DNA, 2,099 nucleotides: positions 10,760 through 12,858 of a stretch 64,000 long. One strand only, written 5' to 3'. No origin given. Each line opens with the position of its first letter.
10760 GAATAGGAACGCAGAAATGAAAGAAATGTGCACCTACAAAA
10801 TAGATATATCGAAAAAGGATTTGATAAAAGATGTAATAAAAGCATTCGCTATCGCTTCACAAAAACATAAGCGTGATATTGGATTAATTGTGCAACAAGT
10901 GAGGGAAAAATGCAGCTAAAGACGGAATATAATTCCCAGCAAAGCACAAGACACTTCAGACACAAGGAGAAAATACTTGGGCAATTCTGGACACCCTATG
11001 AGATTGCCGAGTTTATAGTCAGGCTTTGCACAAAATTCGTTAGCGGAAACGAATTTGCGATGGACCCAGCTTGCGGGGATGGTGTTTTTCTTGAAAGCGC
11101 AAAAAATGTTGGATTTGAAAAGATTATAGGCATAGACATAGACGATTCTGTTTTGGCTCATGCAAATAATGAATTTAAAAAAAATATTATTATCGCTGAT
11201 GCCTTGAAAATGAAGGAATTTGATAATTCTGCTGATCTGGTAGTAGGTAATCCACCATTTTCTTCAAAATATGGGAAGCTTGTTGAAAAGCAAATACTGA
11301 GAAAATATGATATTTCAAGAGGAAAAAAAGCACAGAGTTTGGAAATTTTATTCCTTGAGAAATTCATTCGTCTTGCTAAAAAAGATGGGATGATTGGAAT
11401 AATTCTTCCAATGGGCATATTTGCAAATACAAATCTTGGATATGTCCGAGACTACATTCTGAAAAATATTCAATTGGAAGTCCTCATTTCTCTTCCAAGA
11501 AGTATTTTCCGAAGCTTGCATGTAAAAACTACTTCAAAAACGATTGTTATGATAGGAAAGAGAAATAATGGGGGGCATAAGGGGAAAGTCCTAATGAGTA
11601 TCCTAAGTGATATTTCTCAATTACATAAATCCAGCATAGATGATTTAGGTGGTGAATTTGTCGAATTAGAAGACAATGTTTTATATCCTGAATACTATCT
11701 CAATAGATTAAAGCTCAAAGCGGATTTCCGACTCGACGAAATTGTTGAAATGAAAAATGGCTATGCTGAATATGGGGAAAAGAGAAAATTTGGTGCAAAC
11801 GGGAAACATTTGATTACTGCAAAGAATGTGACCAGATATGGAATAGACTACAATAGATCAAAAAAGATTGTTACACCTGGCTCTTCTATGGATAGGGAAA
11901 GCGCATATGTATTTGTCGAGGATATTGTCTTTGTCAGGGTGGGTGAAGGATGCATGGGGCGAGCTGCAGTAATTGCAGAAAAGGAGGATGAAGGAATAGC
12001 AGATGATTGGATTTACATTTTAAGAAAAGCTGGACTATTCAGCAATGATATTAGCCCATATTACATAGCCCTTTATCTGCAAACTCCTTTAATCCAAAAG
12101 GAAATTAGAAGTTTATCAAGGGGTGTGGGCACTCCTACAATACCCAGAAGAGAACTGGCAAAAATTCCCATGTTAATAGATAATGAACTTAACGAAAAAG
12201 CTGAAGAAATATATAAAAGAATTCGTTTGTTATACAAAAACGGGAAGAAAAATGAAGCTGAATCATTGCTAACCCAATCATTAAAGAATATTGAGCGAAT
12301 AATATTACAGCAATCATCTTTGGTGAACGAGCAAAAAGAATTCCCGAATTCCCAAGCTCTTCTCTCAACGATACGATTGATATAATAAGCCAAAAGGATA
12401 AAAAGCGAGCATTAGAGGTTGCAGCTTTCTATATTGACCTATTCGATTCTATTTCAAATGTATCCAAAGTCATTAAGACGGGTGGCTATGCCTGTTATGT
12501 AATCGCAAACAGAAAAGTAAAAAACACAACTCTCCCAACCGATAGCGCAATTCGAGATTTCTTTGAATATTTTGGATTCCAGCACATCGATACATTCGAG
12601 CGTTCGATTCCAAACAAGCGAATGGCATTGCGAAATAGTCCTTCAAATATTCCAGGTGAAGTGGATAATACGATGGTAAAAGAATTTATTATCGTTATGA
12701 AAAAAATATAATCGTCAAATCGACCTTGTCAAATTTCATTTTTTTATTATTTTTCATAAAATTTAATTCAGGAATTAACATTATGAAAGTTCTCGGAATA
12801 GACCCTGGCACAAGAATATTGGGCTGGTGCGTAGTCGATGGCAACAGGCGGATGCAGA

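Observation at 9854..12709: Compositionally foreign restriction-modification-like island: zinc ribbon, unknown 247-aa protein, TaqI-like gamma-class methyltransferase and a methyltransferase remnant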

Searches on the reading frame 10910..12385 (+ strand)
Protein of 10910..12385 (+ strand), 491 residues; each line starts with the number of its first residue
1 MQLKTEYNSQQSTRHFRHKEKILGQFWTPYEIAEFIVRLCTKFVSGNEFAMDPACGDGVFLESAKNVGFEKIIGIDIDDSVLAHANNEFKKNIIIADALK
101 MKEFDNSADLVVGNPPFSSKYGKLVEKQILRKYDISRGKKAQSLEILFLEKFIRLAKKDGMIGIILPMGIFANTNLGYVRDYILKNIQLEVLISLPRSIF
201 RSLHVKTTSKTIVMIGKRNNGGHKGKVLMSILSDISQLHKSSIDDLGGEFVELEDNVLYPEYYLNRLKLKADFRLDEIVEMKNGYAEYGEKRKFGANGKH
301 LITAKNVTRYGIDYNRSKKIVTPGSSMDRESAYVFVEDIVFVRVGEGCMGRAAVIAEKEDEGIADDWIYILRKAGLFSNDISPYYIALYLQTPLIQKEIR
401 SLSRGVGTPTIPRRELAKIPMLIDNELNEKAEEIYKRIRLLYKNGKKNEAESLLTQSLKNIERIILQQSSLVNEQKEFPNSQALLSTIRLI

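Call 4: search_protein_families(library=pfam, proteins=[window:10910-12385:+], max_evalue=0.1)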
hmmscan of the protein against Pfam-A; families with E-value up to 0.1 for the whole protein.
window:10910-12385:+ (491 aa): 12 families
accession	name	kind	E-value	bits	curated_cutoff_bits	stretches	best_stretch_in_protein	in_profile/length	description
PF02384.22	N6_Mtase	-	2e-24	86.9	20.4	1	17-230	19-244/311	N-6 DNA Methylase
PF07669.17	Eco57I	-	2.6e-12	47.6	25.3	1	80-200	50-171/171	Eco57I restriction-modification methylase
PF08241.18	Methyltransf_11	-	2.8e-06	28.3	21.2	1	52-112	2-65/95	Methyltransferase domain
PF13649.12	Methyltransf_25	-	6.1e-06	27.3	27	1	51-113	2-70/97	Methyltransferase domain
PF13847.12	Methyltransf_31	-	8.9e-06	25.9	27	1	50-163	7-108/145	Methyltransferase domain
PF06325.19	PrmA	-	0.00063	19.8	22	1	42-114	157-233/296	Ribosomal protein L11 methyltransferase (PrmA)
PF05175.20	MTS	-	0.0077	16.3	23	1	50-121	35-112/170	Methyltransferase small domain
PF01170.24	UPF0020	-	0.025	14.7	22.3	0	70-128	77-142/197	RMKL-like, methyltransferase domain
PF12205.13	GIT1_C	-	0.035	14.8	25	1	425-480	2-56/110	G protein-coupled receptor kinase-interacting protein 1 C term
PF08242.18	Methyltransf_12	-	0.04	15.1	30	1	54-112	4-70/98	Methyltransferase domain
PF20092.4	DUF6483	-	0.047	14.5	24.1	0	426-463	39-76/119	Family of unknown function (DUF6483)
PF13489.12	Methyltransf_23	-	0.056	13.6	27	1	30-89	7-61/164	Methyltransferase domain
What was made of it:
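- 10910..12385 (+): M gene: 491-aa M.PabI-type gamma-class N6-adenine methyltransferase with a C-terminal target-recognition domain. It overlaps R by 10 nt. Its last ~24 codons (12313-12385) are read from relic DNA in another frame. Pfam N6_Mtase 2e-24 and Eco57I 2.6e-12 (call 4).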

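Call 6: search_solved_structures(query=window:10910-12385:+, max_evalue=0.001, show_alignments=2)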
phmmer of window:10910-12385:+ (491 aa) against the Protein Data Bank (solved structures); distinct sequences matched with E-value up to 0.001: 13.
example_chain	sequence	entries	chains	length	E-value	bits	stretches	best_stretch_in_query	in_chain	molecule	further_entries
8w0p_A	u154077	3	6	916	7.4e-12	48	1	101-214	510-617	RM.BsaXI | site-specific DNA-methyltransferase (adenine-specific)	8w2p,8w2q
1aqj_A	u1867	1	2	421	1.9e-09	40.1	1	21-186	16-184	ADENINE-N6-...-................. TAQI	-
1aqi_A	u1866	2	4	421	1.9e-09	40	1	21-186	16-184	ADENINE-N6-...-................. TAQI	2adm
2ibs_A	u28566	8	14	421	3.6e-09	39.2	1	21-186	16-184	Modification methylase TaqI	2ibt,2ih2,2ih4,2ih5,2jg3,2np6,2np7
1g38_A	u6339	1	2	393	4.7e-08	35.5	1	28-186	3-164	MODIFICATION METHYLASE TAQI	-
8cxz_A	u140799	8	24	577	1.8e-07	33.6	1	87-207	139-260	Site-specific DNA-methyltransferase (adenine-specific)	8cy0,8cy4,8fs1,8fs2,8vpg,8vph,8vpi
7lni_A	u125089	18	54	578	1.8e-07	33.6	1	87-207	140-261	Site-specific DNA-methyltransferase (adenine-specific)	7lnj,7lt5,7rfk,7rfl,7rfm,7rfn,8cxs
2f8l_A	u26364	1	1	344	2.2e-07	33.3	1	27-219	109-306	hypothetical protein lmo1582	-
5ybb_A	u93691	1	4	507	1e-06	31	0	105-203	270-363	Type I restriction-modification system methyltransferase subunit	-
2okc_A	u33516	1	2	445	2.9e-06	29.5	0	89-207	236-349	Type I restriction enzyme StySJI M protein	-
3ufb_A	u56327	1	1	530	1.3e-05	27.4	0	106-201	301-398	Type I restriction-modification system methyltransferase subunit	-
3lkd_A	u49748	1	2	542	0.00021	23.4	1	87-218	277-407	Type I restriction-modification system methyltransferase subunit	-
1wy7_A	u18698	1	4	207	0.00027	23.1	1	14-137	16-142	hypothetical protein PH1948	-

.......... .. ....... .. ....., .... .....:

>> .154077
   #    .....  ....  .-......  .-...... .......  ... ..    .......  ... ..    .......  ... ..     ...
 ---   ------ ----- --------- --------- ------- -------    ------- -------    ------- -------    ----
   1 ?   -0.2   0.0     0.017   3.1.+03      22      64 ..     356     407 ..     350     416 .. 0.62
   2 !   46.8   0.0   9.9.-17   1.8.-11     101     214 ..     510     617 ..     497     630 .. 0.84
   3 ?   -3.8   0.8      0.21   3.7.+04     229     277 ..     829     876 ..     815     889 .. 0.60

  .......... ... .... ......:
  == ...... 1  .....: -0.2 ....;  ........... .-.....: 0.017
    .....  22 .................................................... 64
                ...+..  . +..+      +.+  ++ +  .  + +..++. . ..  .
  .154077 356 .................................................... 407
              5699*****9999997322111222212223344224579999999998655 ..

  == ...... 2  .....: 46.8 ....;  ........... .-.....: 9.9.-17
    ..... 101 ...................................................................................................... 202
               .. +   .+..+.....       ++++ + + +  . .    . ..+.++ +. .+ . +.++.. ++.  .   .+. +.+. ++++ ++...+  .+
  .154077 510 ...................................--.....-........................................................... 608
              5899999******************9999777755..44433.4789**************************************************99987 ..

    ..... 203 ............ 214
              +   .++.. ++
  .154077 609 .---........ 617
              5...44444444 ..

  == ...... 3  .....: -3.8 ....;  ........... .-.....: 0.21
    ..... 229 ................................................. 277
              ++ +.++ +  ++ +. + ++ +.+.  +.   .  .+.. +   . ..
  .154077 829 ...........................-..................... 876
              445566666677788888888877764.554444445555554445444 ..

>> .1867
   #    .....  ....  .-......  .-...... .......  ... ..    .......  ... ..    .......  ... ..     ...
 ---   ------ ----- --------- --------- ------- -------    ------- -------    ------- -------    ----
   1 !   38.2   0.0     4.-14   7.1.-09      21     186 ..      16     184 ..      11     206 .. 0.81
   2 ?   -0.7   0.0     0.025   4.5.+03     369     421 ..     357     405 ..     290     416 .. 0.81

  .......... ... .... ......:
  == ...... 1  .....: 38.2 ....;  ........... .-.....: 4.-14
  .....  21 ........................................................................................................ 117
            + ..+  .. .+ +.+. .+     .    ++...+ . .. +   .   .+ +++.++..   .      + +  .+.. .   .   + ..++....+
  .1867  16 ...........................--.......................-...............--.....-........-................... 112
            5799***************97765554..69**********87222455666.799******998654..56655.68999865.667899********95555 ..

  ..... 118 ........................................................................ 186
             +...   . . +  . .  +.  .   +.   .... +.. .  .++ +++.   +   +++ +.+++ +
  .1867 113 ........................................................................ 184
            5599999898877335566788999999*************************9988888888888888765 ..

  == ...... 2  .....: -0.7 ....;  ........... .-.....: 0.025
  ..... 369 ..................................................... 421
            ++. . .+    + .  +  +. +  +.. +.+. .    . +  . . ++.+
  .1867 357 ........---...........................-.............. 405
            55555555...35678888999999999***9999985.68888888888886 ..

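Call 23: search_protein_families(library=ncbifam, proteins=[window:10910-12385:+], max_evalue=1)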
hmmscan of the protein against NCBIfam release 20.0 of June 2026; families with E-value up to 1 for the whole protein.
window:10910-12385:+ (491 aa): 19 families
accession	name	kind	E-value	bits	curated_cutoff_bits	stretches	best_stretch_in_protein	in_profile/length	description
NF047738.1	antiphage_MADS2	equivalog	2.2e-20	72.5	720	2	104-211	440-559/654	methylation-associated defense system DNA methyltransferase MAD2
NF033452.1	BREX_1_MTaseX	exception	4.4e-08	31.5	500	1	85-223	490-621/1210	BREX-1 system adenine-specific DNA-methyltransferase PglX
TIGR00497.1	hsdM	equivalog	2e-07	30.1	242.75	1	21-220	197-419/515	type I restriction-modification system subunit M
TIGR02987.1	met_A_Alw26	exception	6.4e-07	28.5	353.5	2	23-117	3-122/523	Alw26I/Eco31I/Esp3I family type II restriction adenine-specific DNA-methyltransferase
TIGR01177.1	TIGR01177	hypoth_equivalog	8.3e-05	22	316.55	1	11-197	145-325/330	TIGR01177 family methyltransferase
NF033455.1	BREX_6_MTaseX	exception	9.9e-05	20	900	1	106-220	553-663/1319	BREX-6 system adenine-specific DNA-methyltransferase PglX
NF047740.1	antiphage_MADS5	equivalog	0.00026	19.9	400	1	266-464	268-459/461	methylation-associated defense system restriction endonuclease subunit S MAD5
TIGR00406.1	prmA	equivalog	0.00055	19.5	183.15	1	41-111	154-229/288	50S ribosomal protein L11 methyltransferase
NF033398.1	rRNA_meth_EmtA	equivalog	0.0013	18.2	625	1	31-120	174-264/336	EmtA family 23S rRNA (guanine(2470)) methyltransferase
NF011529.0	PRK14968.1-3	equivalog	0.0028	17.1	162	1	44-166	32-156/198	putative methyltransferase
TIGR02072.1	BioC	equivalog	0.0029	17.4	184.95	1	49-114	37-104/244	malonyl-ACP O-methyltransferase BioC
NF040721.1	Trm14_Arch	equivalog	0.0046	16.1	280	1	85-123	267-305/370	tRNA (guanine(6)-N2)-methyltransferase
TIGR01934.1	MenG_MenH_UbiE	subfamily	0.0099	15.2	158.35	1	47-111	40-110/223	ubiquinone/menaquinone biosynthesis methyltransferase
NF033451.1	BREX_2_MTaseX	equivalog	0.016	12.9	400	1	45-165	301-420/1185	BREX-2 system adenine-specific DNA-methyltransferase PglX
NF041081.1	prot_lys_mtase_Arch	equivalog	0.019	15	200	1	45-96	8-60/142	protein-lysine N-methyltransferase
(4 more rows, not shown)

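Call 75: search_protein_families(library=padloc, proteins=[window:10910-12385:+], max_evalue=0.01)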
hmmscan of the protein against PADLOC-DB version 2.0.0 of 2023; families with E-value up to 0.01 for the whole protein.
window:10910-12385:+ (491 aa): 87 families (the best 25 are shown)
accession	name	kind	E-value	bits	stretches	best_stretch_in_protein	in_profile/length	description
PDLC03311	MTase_II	-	1.8e-138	460.1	1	10-476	3-463/464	Type II methyltransferase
PDLC03248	MTase_II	-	9.4e-24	82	1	20-252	6-228/521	Type II methyltransferase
PDLC04134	mad2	-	1.4e-21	74.9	1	21-230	268-457/492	mads_2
PDLC03285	MTase_II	-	2.1e-21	74.5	1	21-275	12-270/413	Type II methyltransferase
PDLC03267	MTase_II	-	3e-21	73.9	1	18-248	8-246/539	Type II methyltransferase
PDLC03218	MTase_II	-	1.2e-19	68.3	1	23-236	264-503/532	Type II methyltransferase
PDLC03021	MTase_I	-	2.7e-19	67.4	2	92-202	254-364/491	Type I methyltransferase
PDLC03318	MTase_II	-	7e-17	59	2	104-200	497-607/723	Type II methyltransferase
PDLC03026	MTase_I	-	6.5e-15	53.2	1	88-208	233-349/487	Type I methyltransferase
PDLC03258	MTase_II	-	1.1e-14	52.5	1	18-224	16-208/366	Type II methyltransferase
PDLC03293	MTase_II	-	1.7e-14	51.4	1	19-192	12-188/427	Type II methyltransferase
PDLC03356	MTase_II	-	2.1e-14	51.3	1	17-208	107-298/545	Type II methyltransferase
PDLC03018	MTase_I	-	4.9e-14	49.7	2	126-246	514-633/749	Type I methyltransferase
PDLC03317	MTase_II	-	5e-14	49.6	2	106-214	424-528/831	Type II methyltransferase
PDLC03025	MTase_I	-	5.8e-14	49.7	2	95-202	256-358/569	Type I methyltransferase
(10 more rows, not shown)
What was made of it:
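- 10910..12385 (+): PADLOC MTase_II PDLC03311, 460 bits over 3-463 of 464 (call 75).
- On M.PabI-type gamma-class N6-adenine DNA methyltransferase: PDLC03311 matches over its full length (call 75).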

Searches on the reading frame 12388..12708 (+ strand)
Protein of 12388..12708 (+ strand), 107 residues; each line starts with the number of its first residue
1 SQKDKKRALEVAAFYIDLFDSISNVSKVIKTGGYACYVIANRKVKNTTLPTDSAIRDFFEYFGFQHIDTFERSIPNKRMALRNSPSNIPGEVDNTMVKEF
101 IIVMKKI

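Call 10: search_protein_families(library=pfam, proteins=[window:12388-12708:+], max_evalue=10)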
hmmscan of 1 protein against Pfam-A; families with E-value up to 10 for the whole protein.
seq(107 aa): 1 family
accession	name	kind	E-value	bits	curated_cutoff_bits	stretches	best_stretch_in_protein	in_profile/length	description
PF14620.12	YPEB_PepSY1-2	-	0.091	13.3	31.7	1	25-71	91-140/195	YpeB sporulation, PepSY1 and PepSY2 domains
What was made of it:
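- On PF01555 (N6_N4) DNA methyltransferase, MvaI/BcnI-linked type (for the remnant): The remnant alone hits no Pfam family (call 10).
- Tried and rejected: Pfam on the remnant alone was uninformative (call 10).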

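Call 23: search_protein_families(library=ncbifam, proteins=[window:12388-12708:+], max_evalue=1)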
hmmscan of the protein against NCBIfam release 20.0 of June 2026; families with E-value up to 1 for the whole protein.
seq(107 aa): 0 families

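Call 24: find_homologous_proteins(query=window:12388-12708:+, max_evalue=0.01)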
Query seq(107 aa) (107 aa): 13 proteins with E <= 0.01 among 13 candidates.
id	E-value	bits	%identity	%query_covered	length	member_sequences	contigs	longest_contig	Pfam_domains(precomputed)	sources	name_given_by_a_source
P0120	4.7e-55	202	87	99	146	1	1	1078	-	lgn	-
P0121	4.7e-47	176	82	92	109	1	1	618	-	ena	-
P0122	7.8e-41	156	71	97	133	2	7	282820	-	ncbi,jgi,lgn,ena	-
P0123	1.8e-39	152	69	98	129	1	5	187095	-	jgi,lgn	jgi:hypothetical protein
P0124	1.8e-37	145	63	96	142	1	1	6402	-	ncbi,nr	ncbi:MAG: hypothetical protein HY880_05435, partial [Deltaproteobacteria bacterium]|nr:hypothetical 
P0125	1.1e-36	143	64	98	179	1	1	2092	-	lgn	-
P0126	3.2e-36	141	62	99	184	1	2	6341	-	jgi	jgi:hypothetical protein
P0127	1.5e-33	133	58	99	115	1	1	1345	-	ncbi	-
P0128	5.2e-32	128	57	96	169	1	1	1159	-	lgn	-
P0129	1.7e-30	123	55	96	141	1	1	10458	-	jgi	jgi:hypothetical protein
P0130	4.8e-30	121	56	99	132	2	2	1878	-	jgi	jgi:hypothetical protein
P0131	5.6e-30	121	56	96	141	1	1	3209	-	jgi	jgi:hypothetical protein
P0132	1.6e-21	94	50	96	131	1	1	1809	-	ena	-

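Call 26: find_encoding_contigs(protein=P0122, flank=6000, max_places=4)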
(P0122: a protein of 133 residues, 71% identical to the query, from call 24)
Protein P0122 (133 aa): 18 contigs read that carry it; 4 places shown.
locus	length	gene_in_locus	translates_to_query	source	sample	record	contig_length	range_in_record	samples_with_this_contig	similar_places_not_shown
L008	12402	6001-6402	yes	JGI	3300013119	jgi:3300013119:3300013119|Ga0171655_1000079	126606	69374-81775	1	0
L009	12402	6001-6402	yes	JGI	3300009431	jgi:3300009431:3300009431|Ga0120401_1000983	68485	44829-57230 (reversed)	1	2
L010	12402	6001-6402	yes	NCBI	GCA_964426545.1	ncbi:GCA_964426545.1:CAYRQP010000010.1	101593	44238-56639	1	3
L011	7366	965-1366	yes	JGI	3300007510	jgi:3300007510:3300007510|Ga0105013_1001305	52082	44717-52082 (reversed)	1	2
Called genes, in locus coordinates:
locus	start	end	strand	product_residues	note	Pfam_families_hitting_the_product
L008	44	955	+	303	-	PF08450:SGL (faint), PF01436:NHL (faint)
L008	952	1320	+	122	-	PF18962:Por_Secre_tail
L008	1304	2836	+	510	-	PF01039:Carboxyl_trans, PF03255:ACCA (weak)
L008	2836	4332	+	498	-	PF00289:Biotin_carb_N, PF02222:ATP-grasp (weak), PF02786:CPSase_L_D2, PF07478:Dala_Dala_lig_C, PF08443:RimK (faint), PF02785:Biotin_carb_C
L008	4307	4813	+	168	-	PF25919:BSH_CusB (faint), PF25984:BSH_YknX (faint), PF25973:BSH_CzcB (faint), PF00364:Biotin_lipoyl, PF25917:BSH_RND, PF25997:BSH_YhbJ (weak)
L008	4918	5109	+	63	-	PF15515:MvaI_BcnI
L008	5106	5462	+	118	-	PF15515:MvaI_BcnI (weak)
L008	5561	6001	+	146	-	-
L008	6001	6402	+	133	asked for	-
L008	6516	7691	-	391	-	PF03372:Exo_endo_phos, PF18962:Por_Secre_tail (weak)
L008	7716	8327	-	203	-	PF00072:Response_reg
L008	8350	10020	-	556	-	PF13675:PilJ, PF00672:HAMP (faint), PF00989:PAS, PF08448:PAS_4, PF13426:PAS_9, PF07536:HWE_HK, PF07568:HisKA_2, PF02518:HATPase_c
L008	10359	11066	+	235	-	PF13386:DsbD_2 (weak)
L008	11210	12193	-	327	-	-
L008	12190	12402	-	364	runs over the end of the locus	PF12704:MacB_PCD (weak), PF02687:FtsX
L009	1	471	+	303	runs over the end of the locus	PF08450:SGL (faint), PF01436:NHL (faint)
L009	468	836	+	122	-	PF18962:Por_Secre_tail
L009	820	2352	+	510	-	PF01039:Carboxyl_trans, PF03255:ACCA (weak)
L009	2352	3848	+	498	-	PF00289:Biotin_carb_N, PF02222:ATP-grasp (weak), PF02786:CPSase_L_D2, PF07478:Dala_Dala_lig_C, PF08443:RimK (faint), PF02785:Biotin_carb_C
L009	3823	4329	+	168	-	PF25919:BSH_CusB (faint), PF25984:BSH_YknX (faint), PF25973:BSH_CzcB (faint), PF00364:Biotin_lipoyl, PF25917:BSH_RND, PF25997:BSH_YhbJ (weak)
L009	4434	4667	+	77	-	PF15515:MvaI_BcnI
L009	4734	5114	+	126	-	PF15515:MvaI_BcnI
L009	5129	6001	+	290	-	PF01555:N6_N4_Mtase (faint), PF01170:UPF0020 (faint)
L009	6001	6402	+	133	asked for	-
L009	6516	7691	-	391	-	PF03372:Exo_endo_phos, PF18962:Por_Secre_tail (weak)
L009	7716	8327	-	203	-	PF00072:Response_reg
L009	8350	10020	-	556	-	PF13675:PilJ, PF00672:HAMP (faint), PF00989:PAS, PF08448:PAS_4, PF13426:PAS_9, PF07536:HWE_HK, PF07568:HisKA_2, PF02518:HATPase_c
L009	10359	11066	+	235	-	PF13386:DsbD_2 (weak)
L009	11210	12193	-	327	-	-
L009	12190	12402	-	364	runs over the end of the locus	PF12704:MacB_PCD (weak), PF02687:FtsX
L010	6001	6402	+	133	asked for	-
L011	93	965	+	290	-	PF01555:N6_N4_Mtase (faint), PF01170:UPF0020 (faint)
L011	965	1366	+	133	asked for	-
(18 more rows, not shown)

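Call 27: find_encoding_contigs(protein=P0123, flank=6000, max_places=3)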
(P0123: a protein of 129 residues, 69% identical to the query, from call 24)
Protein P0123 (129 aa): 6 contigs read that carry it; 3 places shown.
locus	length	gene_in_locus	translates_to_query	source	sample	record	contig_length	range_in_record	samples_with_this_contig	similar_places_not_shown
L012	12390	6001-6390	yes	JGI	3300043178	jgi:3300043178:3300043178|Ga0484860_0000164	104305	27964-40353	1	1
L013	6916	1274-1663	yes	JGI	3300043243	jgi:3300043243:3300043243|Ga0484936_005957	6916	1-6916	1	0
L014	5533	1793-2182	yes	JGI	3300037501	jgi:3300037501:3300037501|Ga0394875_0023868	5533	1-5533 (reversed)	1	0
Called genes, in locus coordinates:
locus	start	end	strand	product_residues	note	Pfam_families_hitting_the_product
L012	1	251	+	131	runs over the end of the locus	PF05635:23S_rRNA_IVP, PF22296:bAvd (weak)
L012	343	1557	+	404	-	PF01702:TGT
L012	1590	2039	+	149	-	PF00571:CBS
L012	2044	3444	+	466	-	PF07992:Pyr_redox_2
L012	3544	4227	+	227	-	PF15515:MvaI_BcnI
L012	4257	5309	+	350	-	PF01844:HNH (faint), PF13391:HNH_2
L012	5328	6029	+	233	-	PF01170:UPF0020 (faint)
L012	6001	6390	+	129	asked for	-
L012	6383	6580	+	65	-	-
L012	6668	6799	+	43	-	-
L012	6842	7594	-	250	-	PF00106:adh_short, PF08659:KR, PF23441:SDR (weak), PF13561:adh_short_C2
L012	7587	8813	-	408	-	PF13347:MFS_2 (faint), PF00083:Sugar_tr, PF07690:MFS_1, PF12832:MFS_1_like (faint), PF05977:MFS_3 (weak), PF07690:MFS_1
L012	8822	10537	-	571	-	PF13231:PMT_2 (weak)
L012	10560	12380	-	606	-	-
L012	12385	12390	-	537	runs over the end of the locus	PF10131:PTPS_related (weak)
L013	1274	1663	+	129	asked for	-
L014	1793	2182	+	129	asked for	-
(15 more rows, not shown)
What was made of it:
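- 12313..12711 (+): 3' relic (equivalent to codons 294-425) of a resident PF01555 DNA methyltransferase with motif I N-terminal and motif IV SPPY towards the C-terminus. It has no start codon. Homologues lie next to MvaI_BcnI endonuclease genes in L008, L009 and L012 (calls 26, 27).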

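Call 28: find_encoding_contigs(protein=P0120, flank=6000, max_places=3)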
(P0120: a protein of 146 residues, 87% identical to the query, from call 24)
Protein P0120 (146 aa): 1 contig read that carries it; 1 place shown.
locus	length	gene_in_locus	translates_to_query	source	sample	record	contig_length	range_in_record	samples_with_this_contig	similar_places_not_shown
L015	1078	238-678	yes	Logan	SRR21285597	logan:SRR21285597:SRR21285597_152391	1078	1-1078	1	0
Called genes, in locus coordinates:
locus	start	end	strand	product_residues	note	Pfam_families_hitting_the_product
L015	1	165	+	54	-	?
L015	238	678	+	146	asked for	-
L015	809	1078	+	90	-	?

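Call 59: search_protein_families(library=pfam, proteins=[L009:5129-6001:+], max_evalue=0.01)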
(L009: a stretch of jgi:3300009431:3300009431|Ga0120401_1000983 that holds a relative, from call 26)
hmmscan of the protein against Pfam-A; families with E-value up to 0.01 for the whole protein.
L009:5129-6001:+ (290 aa): 2 families
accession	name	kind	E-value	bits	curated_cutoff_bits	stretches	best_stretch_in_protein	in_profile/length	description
PF01555.25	N6_N4_Mtase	-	4.7e-07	30.4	26.7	1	28-87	160-219/221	DNA methylase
PF01170.24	UPF0020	-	1.2e-06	28.8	22.3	1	40-75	18-54/197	RMKL-like, methyltransferase domain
